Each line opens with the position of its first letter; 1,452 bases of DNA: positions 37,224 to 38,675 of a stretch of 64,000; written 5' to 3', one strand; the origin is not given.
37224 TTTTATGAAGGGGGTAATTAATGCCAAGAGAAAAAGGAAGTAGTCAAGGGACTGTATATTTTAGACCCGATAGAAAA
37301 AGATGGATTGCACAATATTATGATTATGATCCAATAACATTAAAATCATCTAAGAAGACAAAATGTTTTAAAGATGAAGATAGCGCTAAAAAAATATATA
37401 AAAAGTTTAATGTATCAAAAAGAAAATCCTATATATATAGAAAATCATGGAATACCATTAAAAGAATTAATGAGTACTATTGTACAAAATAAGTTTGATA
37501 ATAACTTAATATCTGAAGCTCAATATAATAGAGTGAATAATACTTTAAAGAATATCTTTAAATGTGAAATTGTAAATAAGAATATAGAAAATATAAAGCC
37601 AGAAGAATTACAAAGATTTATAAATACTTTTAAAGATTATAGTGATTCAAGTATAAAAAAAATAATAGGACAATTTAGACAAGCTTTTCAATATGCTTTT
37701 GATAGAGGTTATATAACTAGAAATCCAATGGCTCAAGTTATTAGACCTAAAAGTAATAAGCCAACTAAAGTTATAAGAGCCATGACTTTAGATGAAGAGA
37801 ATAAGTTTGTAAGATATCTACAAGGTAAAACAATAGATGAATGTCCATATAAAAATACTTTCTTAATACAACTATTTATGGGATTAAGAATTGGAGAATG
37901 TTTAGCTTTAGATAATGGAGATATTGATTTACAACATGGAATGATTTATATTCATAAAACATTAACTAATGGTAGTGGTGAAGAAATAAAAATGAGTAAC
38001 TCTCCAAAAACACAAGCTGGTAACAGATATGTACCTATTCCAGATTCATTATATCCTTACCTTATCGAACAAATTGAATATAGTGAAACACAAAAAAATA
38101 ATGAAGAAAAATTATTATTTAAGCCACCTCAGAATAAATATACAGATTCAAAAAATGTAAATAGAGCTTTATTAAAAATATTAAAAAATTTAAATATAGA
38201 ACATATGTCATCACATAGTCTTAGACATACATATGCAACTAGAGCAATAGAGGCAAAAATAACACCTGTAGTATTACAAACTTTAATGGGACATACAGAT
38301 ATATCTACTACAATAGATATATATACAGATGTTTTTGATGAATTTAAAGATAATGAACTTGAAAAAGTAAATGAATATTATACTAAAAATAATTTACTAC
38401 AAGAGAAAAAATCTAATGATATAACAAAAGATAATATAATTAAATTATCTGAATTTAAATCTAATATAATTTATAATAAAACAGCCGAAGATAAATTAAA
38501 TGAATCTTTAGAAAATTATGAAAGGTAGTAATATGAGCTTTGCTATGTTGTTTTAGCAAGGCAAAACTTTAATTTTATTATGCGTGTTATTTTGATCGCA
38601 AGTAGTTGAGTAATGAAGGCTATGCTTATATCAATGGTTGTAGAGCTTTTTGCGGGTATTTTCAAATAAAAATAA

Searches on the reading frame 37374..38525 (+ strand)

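Call 73: search_protein_families(library=pfam, proteins=[window:37374-38525:+], max_evalue=0.001)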
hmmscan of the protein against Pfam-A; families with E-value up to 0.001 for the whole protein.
window:37374-38525:+ (384 aa): 3 families
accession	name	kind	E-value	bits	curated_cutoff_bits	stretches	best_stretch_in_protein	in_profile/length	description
PF00589.27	Phage_integrase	-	1.7e-28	100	27.1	1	137-322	3-170/172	Phage integrase family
PF22022.2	Phage_int_M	-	2.4e-05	24.9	27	1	45-122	16-93/96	Phage integrase central domain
PF13102.12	Phage_int_SAM_5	-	3.2e-05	24.6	22.3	1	32-120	5-94/98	Phage integrase SAM-like domain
